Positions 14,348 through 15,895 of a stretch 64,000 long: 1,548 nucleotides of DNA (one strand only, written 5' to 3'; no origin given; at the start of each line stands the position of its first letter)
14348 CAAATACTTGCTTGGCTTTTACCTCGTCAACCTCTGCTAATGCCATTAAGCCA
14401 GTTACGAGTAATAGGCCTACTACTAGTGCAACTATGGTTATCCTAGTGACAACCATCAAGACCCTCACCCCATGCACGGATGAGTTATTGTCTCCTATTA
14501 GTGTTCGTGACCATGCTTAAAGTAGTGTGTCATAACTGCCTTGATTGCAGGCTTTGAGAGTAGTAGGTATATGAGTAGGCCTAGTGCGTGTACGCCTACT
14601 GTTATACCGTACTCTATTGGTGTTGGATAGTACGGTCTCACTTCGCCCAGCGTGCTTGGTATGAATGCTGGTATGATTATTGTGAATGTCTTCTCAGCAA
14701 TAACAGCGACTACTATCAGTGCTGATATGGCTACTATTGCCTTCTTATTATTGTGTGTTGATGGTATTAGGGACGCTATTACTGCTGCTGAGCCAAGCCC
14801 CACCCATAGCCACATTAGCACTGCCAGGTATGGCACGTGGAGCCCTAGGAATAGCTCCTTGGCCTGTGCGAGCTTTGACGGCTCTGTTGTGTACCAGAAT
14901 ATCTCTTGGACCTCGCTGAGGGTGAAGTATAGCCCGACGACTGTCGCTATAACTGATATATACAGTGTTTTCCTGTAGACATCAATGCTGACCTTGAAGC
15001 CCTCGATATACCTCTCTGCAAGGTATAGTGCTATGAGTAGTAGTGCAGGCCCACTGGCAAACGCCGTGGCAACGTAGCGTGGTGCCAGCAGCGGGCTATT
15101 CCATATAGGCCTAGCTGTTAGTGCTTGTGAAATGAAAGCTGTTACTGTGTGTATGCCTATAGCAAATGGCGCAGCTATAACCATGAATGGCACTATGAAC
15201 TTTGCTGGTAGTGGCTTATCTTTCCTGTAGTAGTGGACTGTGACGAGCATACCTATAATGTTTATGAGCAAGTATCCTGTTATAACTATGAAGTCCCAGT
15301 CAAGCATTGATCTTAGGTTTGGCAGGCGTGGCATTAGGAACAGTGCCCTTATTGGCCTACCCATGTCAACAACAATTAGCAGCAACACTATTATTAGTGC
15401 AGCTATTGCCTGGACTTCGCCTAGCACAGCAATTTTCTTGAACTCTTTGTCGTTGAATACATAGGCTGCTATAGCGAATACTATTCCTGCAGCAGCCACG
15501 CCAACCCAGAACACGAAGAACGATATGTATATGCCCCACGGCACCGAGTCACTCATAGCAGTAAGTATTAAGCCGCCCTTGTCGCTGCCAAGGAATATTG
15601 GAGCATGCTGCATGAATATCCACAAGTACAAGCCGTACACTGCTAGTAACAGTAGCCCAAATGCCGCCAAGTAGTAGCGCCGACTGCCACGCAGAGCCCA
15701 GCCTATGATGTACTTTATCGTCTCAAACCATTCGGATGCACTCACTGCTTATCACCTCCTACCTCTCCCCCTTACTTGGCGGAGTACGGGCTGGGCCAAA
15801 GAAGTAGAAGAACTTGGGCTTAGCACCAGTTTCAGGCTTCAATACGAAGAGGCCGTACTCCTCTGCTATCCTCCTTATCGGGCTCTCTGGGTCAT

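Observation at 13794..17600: Four-gene quinone-interacting respiratory module built on c-type cytochromes rather than a molybdopterin subunit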

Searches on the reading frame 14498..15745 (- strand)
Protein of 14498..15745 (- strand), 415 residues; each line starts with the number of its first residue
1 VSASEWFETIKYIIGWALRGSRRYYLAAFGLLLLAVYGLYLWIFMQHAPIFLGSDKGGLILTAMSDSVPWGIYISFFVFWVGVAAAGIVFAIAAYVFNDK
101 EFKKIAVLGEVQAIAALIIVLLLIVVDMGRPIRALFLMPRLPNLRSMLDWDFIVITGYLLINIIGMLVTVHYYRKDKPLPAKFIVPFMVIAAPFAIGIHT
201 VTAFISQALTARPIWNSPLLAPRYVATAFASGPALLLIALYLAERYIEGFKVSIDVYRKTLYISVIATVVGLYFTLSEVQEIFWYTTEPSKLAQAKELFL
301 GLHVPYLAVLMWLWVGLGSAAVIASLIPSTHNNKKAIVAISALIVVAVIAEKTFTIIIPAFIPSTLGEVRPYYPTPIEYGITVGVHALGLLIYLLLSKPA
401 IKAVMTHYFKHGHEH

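Call 3: search_protein_families(library=pfam, proteins=[window:14498-15745:-], max_evalue=0.1)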
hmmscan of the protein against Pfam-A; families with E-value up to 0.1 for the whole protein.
window:14498-15745:- (415 aa): 1 family
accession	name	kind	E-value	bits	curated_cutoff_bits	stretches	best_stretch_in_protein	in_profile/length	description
PF03916.19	NrfD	-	1.2e-38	134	25.8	1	62-361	3-309/313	Polysulphide reductase, NrfD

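Call 4: search_protein_families(library=ncbifam, proteins=[window:14498-15745:-], max_evalue=0.1)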
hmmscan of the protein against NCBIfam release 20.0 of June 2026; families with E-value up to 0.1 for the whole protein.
window:14498-15745:- (415 aa): 3 families
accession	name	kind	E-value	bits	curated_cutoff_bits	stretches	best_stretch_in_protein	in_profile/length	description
NF045798.1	DsrP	equivalog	3.8e-72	243.6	350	1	15-402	3-342/346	sulfate reduction electron transfer complex DsrMKJOP subunit DsrP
NF041784.1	mnquin_red_QrcD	equivalog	1.8e-11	44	570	1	19-395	8-393/408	menaquinone reductase integral membrane subunit QrcD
NF047797.1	glminPNH3LysDgaE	equivalog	0.052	12.5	600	0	83-134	70-120/367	D-glucosaminate-6-phosphate ammonia lyase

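Call 8: find_homologous_proteins(query=window:14498-15745:-)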
Query window:14498-15745:- (415 aa): 688 proteins with E <= 0.001 among 8000 candidates; the best 120 are listed.
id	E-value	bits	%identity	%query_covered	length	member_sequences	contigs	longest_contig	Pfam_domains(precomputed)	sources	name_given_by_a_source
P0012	6.8e-250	847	93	100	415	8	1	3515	PF03916.20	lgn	-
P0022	5.6e-216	736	81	99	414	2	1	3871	PF03916.20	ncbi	-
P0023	2.3e-214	730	82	99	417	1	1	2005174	PF03916.20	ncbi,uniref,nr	ncbi:polysulfide reductase NrfD [Pyrofollis japonicus]|uniref:NrfD/PsrC family molybdoenzyme membran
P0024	9.5e-213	725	80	100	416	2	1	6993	PF03916.20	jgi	jgi:Ni/Fe-hydrogenase subunit HybB-like protein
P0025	1.2e-206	705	76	100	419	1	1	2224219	PF03916.20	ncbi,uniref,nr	ncbi:NrfD/PsrC family molybdoenzyme membrane anchor subunit [Pyrodictium abyssi]|uniref:Polysulfide 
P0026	2.1e-204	697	75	100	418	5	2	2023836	PF03916.20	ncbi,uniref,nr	ncbi:Polysulfide reductase [Pyrodictium delaneyi]|uniref:Polysulfide reductase n=1 Tax=Pyrodictium d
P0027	1.0e-203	695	75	100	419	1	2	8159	PF03916.20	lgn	-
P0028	3.0e-203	694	75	99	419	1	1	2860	PF03916.20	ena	-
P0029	5.2e-203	693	75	100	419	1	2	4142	PF03916.20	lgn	-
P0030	7.0e-203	692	75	100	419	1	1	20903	PF03916.20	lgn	-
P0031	5.3e-202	690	76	100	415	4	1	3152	PF03916.20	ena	-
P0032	1.6e-200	685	74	100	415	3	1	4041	PF03916.20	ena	-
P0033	1.7e-200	685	74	100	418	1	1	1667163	PF03916.20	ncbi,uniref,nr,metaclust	ncbi:NrfD/PsrC family molybdoenzyme membrane anchor subunit [Hyperthermus butylicus]|uniref:Polysulf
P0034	1.7e-197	675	74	99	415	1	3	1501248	PF03916.20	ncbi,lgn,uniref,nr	ncbi:polysulfide reductase [Pyrodictium occultum]|uniref:Polysulfide reductase n=1 Tax=Pyrodictium o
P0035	6.1e-197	673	73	99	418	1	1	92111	PF03916.20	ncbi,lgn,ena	-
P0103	8.4e-97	343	42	97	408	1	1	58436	PF03916.20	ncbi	-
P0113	8.1e-65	238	38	92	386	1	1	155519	PF03916.20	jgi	jgi:Ni/Fe-hydrogenase subunit HybB-like protein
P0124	6.0e-62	228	36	96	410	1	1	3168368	PF03916.20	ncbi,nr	ncbi:MAG: polysulfide reductase NrfD [Nitrospiraceae bacterium]|nr:MAG: polysulfide reductase NrfD [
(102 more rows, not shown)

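Call 11: find_related_loci(query=A1, collection=genome_contigs, flank=8000)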
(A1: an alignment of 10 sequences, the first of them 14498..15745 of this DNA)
Query A1 (415 aa) in genome_contigs; peptide patterns used: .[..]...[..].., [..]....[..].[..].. (x = any residue, [..] = any of these).
118 stretches matched a pattern; 28 encode a relative of the query (tblastn E <= 1e-3); 28 distinct loci.
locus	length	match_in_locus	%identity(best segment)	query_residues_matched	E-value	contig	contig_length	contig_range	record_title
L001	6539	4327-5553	71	8-415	0e+0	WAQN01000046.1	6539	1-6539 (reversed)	MAG: Desulfurococcales archaeon isolate S146_67_esom k151_403056, whole genome shotgun sequence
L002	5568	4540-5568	95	1-343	0e+0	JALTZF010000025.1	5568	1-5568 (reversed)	MAG: Pyrodictiaceae archaeon isolate S141_metabat2_scaf2bin.116 S141_NODE_16889_length_5568_cov_2.184525, whole genome s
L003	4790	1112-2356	76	1-415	0e+0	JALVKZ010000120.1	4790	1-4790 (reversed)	MAG: Pyrodictiaceae archaeon isolate A1_metabat2_scaf2bin.236 A1_NODE_19887_length_4790_cov_2.954750, whole genome shotg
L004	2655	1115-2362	68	1-415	0e+0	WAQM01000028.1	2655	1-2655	MAG: Pyrodictiaceae archaeon isolate S146_132_esom k151_174485, whole genome shotgun sequence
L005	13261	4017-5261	75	1-415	0e+0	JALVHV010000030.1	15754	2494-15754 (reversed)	MAG: Pyrodictiaceae archaeon isolate A1_metabat1_scaf2bin.004 A1_NODE_1421_length_15754_cov_40.479363, whole genome shot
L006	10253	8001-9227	68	8-415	0e+0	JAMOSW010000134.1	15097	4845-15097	MAG: Pyrodictiaceae archaeon isolate 4571-419_maxbin2_scaf2bin.027 4571-419_scaffold_955_c1, whole genome shotgun sequen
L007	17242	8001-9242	68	3-415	0e+0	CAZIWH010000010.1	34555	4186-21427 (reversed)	MAG TPA_asm: uncultured Hyperthermus sp. isolate SRP163575_co1_287 genome assembly, contig: NODE_2378_length_34555_cov_5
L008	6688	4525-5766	67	3-415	2e-175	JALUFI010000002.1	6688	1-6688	MAG: Pyrodictiaceae archaeon isolate S143_metabat2_scaf2bin.055 S143_NODE_10214_length_6688_cov_4.074684, whole genome s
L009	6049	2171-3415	68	3-415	2e-171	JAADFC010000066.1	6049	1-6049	MAG: Thermoproteota archaeon isolate L_MetaBat.77 contig-127_17575, whole genome shotgun sequence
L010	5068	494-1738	66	4-415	3e-173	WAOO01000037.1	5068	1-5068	MAG: Pyrolobus sp. isolate S143_113_esom k151_234164, whole genome shotgun sequence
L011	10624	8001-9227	67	4-410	1e-164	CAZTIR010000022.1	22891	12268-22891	MAG TPA_asm: uncultured Desulfurococcales archaeon isolate SRP163575_co1_291 genome assembly, contig: NODE_4614_length_2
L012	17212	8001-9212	64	11-413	1e-161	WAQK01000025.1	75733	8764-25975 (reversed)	MAG: Pyrodictiaceae archaeon isolate S146_92_esom k151_18813, whole genome shotgun sequence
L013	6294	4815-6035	64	8-413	7e-161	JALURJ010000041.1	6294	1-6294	MAG: Desulfurococcales archaeon isolate S146_metabat2_scaf2bin.046 S146_NODE_12377_length_6294_cov_2.830712, whole genom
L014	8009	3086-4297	65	8-410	8e-156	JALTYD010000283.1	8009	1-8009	MAG: Pyrodictiaceae archaeon isolate S141_metabat2_scaf2bin.024 S141_NODE_9618_length_8009_cov_1.592109, whole genome sh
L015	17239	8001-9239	65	1-412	0e+0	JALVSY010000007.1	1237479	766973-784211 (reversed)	MAG: Pyrodictiaceae archaeon isolate M1_maxbin2_scaf2bin.012 M1_NODE_1_length_1237479_cov_161.761673, whole genome shotg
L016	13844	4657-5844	60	8-402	8e-149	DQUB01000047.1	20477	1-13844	MAG TPA_asm: Pyrodictium sp. isolate SZUA-1443 k95_7812, whole genome shotgun sequence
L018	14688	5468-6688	52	4-410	1e-138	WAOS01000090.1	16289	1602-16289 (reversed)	MAG: Desulfurococcales archaeon isolate S143_123_esom k151_526123, whole genome shotgun sequence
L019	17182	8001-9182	53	8-401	3e-133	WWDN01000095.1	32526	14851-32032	MAG: Thermodiscus sp. isolate A1_148_esom k151_66032, whole genome shotgun sequence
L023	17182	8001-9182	53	5-398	4e-131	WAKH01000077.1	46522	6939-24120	MAG: Thermodiscus sp. isolate S012_152_esom k151_34897, whole genome shotgun sequence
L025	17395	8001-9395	48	5-413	2e-121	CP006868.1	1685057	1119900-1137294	Ignicoccus pacificus DSM 13166, complete genome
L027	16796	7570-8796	66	8-415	5e-179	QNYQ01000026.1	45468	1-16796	MAG: Hyperthermus sp. isolate MAG 130 Ga0232637_10000016, whole genome shotgun sequence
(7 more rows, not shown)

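Call 16: search_protein_families(library=pfam, proteins=[L005:6090-7643:+, L016:321-2804:+, L018:7454-8923:+, L005:10777-13143:-, L005:8995-10053:-, L005:8591-8998:-, L018:128-2284:+, L016:6614-7417:+, L005:1211-1936:-, L006:5356-5922:+], max_evalue=0.001)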
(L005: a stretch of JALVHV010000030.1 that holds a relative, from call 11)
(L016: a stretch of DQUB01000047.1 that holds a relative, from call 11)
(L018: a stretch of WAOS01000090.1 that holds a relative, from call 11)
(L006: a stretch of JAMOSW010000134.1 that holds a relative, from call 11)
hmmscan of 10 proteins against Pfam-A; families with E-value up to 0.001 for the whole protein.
L005:6090-7643:+ (517 aa): 8 families
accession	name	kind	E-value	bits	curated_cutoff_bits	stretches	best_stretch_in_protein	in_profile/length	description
PF00037.32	Fer4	-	6e-15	54.8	21.1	2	358-380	2-24/24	4Fe-4S binding domain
PF12838.12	Fer4_7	-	1.5e-11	45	27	2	396-442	1-43/52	4Fe-4S dicluster domain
PF12797.12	Fer4_2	-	1e-09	38.1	24.5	2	357-376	3-22/22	4Fe-4S binding domain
PF12837.12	Fer4_6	-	1.2e-09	38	25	2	356-379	1-24/24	4Fe-4S binding domain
PF13237.11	Fer4_10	-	2.4e-09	37.4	25.5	1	358-408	3-53/53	4Fe-4S dicluster domain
PF13187.11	Fer4_9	-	6.4e-09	36.2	27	2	363-411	1-51/52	4Fe-4S dicluster domain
PF14697.11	Fer4_21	-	4.8e-08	33.5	35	1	358-412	2-57/59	4Fe-4S dicluster domain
PF13484.11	Fer4_16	-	4.6e-06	27.7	30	0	363-382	1-20/66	4Fe-4S double cluster binding domain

L016:321-2804:+ (827 aa): 10 families
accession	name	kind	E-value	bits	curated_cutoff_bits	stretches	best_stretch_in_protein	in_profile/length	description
PF13447.11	Multi-haem_cyto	-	9.2e-22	78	21.9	1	330-407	97-176/269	Seven times multi-haem cytochrome CxxCH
PF14522.11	Cytochrome_C7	-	4e-09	36.6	24.8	1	289-355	14-66/67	Cytochrome c7 and related cytochrome c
PF04513.17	Baculo_PEP_C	-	4e-05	24.1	38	0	697-756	34-94/140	Baculovirus polyhedron envelope protein, PEP, C terminus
PF14537.11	Cytochrom_c3_2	-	6.6e-05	23.7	25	0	288-355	26-78/79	Cytochrome c3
PF23991.1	DUF7310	-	9.2e-05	23.3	40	1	629-690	21-82/83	Coiled-coil region of unknown function (DUF7310)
PF09762.14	CCDC93_CC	-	9.7e-05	22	30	1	601-798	93-286/429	CCDC93 coiled-coil domain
PF19220.6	Rod_CreS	-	0.00032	20.3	100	1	616-792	11-188/359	Crescentin, rod domain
PF05478.16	Prominin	-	0.00044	18.9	34.3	1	631-824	239-440/799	Prominin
PF15294.11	Leu_zip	-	0.00055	20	28.2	1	608-768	90-240/275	Leucine zipper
PF04012.17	PspA_IM30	-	0.0007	19.7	33.9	1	630-698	90-158/220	PspA/IM30 family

L018:7454-8923:+ (489 aa): 2 families
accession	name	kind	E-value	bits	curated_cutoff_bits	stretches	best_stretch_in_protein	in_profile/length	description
PF00085.26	Thioredoxin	-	9.5e-10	38.8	23.5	1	55-139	5-92/103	Thioredoxin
PF13098.12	Thioredoxin_2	-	1.5e-05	25.7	27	1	69-138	8-94/104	Thioredoxin-like domain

L005:10777-13143:- (788 aa): 1 family
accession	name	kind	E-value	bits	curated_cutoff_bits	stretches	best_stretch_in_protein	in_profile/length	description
PF16327.10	CcmF_C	-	9.6e-08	32.1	28.7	1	105-300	38-224/323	Cytochrome c-type biogenesis protein CcmF C-terminal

L005:8995-10053:- (352 aa): 1 family
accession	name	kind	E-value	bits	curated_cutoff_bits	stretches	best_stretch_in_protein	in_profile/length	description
PF01578.25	Cytochrom_C_asm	-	4.9e-29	101.9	29.9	1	27-172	52-209/212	Cytochrome C assembly protein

L005:8591-8998:- (135 aa): 0 families

L018:128-2284:+ (718 aa): 0 families

L016:6614-7417:+ (267 aa): 2 families
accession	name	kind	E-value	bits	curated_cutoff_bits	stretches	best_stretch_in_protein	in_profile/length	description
PF04967.18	HTH_10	-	4.3e-18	65.3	23.1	1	167-219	1-53/53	HTH DNA binding domain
PF01399.33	PCI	-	0.00057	20.5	22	0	167-211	17-61/84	PCI domain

L005:1211-1936:- (241 aa): 1 family
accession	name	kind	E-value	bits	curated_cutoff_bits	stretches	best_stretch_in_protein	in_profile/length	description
PF02014.22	Reeler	-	4.7e-06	27.6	21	1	49-149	12-124/131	Reeler domain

L006:5356-5922:+ (188 aa): 1 family
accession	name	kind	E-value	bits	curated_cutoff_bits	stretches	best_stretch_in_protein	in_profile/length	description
PF11667.14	DUF3267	-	2.3e-09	38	27.1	1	57-156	3-105/108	Putative zincin peptidase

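Call 25: search_solved_structures(query=window:14498-15745:-, max_evalue=0.01)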
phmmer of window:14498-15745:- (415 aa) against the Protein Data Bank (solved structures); distinct sequences matched with E-value up to 0.01: 4.
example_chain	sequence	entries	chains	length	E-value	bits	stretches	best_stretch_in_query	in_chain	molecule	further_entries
6f0k_C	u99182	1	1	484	2.9e-07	33.2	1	67-165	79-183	Polysulphide reductase NrfD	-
8k9e_C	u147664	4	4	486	0.00055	22.4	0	61-168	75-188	Polysulphide reductase NrfD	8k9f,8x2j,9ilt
6btm_C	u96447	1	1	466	0.0012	21.3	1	58-164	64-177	Alternative Complex III subunit C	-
6lod_C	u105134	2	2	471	0.0047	19.4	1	34-164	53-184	Polysulphide reductase NrfD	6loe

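Call 31: find_encoding_contigs(protein=window:14498-15745:-, flank=2000, max_places=3)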
Protein window:14498-15745:- (415 aa): no gene with exactly this product is on record in the collection.

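Call 38: find_encoding_contigs(protein=P0103, flank=6000, max_places=2)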
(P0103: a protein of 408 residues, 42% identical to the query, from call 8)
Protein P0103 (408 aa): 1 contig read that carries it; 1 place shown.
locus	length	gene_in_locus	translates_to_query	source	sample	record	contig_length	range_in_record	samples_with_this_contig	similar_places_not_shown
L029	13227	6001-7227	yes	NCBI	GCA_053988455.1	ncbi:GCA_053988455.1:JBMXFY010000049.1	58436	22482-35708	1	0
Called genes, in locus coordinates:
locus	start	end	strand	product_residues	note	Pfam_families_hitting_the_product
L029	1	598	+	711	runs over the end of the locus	PF08351:TmcA_N, PF13401:AAA_22 (faint), PF05127:NAT10_TcmA_helicase, PF00583:Acetyltransf_1, PF13718:GNAT_acetyltr_2 (weak), PF13508:Acetyltransf_7 (weak)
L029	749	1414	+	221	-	PF00149:Metallophos, PF12850:Metallophos_2, PF14582:Metallophos_3 (weak)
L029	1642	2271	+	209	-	-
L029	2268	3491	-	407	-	PF14697:Fer4_21 (faint), PF00037:Fer4 (faint), PF13183:Fer4_8, PF13237:Fer4_10 (weak), PF12838:Fer4_7 (weak), PF13187:Fer4_9 (weak), PF13484:Fer4_16 (weak), PF13534:Fer4_17, +1 more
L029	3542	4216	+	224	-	-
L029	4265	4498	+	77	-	-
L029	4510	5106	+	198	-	-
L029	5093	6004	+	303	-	PF12797:Fer4_2 (weak), PF13187:Fer4_9 (weak), PF13247:Fer4_11, PF00037:Fer4, PF13237:Fer4_10, PF12838:Fer4_7, PF13187:Fer4_9, PF13247:Fer4_11, +3 more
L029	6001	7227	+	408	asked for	PF03916:NrfD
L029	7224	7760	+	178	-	-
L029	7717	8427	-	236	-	-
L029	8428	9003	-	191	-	-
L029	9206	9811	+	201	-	PF01161:PBP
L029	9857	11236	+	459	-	PF08543:Phos_pyr_kin, PF00294:PfkB, PF10120:ThiN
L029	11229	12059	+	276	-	PF01946:Thi4, PF00890:FAD_binding_2 (weak), PF01266:DAO (faint), PF01494:FAD_binding_3, PF03486:HI0933_like (faint), PF07992:Pyr_redox_2 (weak), PF13450:NAD_binding_8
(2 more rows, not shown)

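Call 39: find_encoding_contigs(protein=P0113, flank=6000, max_places=2)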
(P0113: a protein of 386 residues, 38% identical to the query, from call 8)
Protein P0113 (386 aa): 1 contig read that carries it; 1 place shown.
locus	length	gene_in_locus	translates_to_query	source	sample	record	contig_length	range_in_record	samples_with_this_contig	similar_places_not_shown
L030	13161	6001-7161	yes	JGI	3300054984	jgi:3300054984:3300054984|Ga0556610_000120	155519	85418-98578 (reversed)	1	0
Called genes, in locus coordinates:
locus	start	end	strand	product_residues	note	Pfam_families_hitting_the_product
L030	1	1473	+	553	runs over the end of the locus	PF14691:Fer4_20, PF01262:AlaDh_PNT_C (faint), PF01266:DAO, PF01946:Thi4 (weak), PF07992:Pyr_redox_2, PF13450:NAD_binding_8, PF13738:Pyr_redox_3 (weak), PF00070:Pyr_redox (weak), +5 more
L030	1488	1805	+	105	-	PF04358:DsrC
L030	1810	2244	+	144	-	PF14361:RsbRD_N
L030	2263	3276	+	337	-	PF02665:Nitrate_red_gam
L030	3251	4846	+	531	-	PF13183:Fer4_8, PF13534:Fer4_17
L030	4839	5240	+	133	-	-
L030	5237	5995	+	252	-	PF12838:Fer4_7 (faint), PF13187:Fer4_9 (faint), PF13247:Fer4_11, PF00037:Fer4 (weak), PF13237:Fer4_10 (weak), PF13247:Fer4_11 (weak)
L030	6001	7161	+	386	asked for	PF03916:NrfD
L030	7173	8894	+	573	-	PF00590:TP_methylase, PF08100:Dimerisation (weak)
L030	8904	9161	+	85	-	-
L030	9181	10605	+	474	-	PF01656:CbiA, PF13500:AAA_26, PF07685:GATase_3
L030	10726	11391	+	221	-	-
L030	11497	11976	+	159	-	-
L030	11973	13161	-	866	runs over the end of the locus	PF17210:SdrD_B (faint), PF09430:EMC7_beta-sandw (faint), PF13715:CarbopepD_reg_2 (faint), PF17802:SpaA (faint), PF22904:NOMO1-like_2nd (faint), PF13620:CarboxypepD_reg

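Call 40: find_encoding_contigs(protein=P0124, flank=6000, max_places=2)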
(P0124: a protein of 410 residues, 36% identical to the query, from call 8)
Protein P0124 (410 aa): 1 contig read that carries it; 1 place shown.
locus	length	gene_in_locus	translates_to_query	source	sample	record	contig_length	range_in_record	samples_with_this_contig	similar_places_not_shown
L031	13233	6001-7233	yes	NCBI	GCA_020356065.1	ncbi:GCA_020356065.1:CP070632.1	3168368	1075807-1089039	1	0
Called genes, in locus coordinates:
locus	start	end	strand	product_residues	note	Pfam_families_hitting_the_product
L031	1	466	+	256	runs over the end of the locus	PF00037:Fer4 (weak), PF12797:Fer4_2 (weak), PF12838:Fer4_7, PF13183:Fer4_8 (weak), PF13247:Fer4_11, PF13187:Fer4_9 (weak), PF13237:Fer4_10 (weak), PF00037:Fer4, +10 more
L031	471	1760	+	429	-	PF03916:NrfD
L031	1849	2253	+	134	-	PF00355:Rieske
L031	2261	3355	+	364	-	PF00033:Cytochrome_B, PF13631:Cytochrom_B_N_2, PF00032:Cytochrom_B_C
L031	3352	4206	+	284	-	PF13435:Cytochrome_C554 (faint), PF14522:Cytochrome_C7 (faint), PF14537:Cytochrom_c3_2 (faint)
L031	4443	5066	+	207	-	PF09699:Paired_CXXCH_1 (faint), PF14522:Cytochrome_C7 (faint)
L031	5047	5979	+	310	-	PF12838:Fer4_7, PF13187:Fer4_9 (weak), PF13247:Fer4_11, PF13187:Fer4_9 (weak), PF00037:Fer4, PF12797:Fer4_2 (weak), PF12838:Fer4_7, PF13187:Fer4_9, +8 more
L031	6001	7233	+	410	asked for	PF03916:NrfD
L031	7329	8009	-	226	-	PF02630:SCO1-SenC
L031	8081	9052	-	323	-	PF00578:AhpC-TSA, PF08534:Redoxin, PF13174:TPR_6 (faint), PF12895:ANAPC3 (faint), PF13424:TPR_12 (faint), PF23914:TPR_CcmH_CycH, PF13432:TPR_16, PF14559:TPR_19, +9 more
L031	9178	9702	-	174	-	PF03266:NTPase_1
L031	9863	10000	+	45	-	-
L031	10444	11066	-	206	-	-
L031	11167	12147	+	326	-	PF00082:Peptidase_S8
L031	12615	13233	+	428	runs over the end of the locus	PF00656:Peptidase_C14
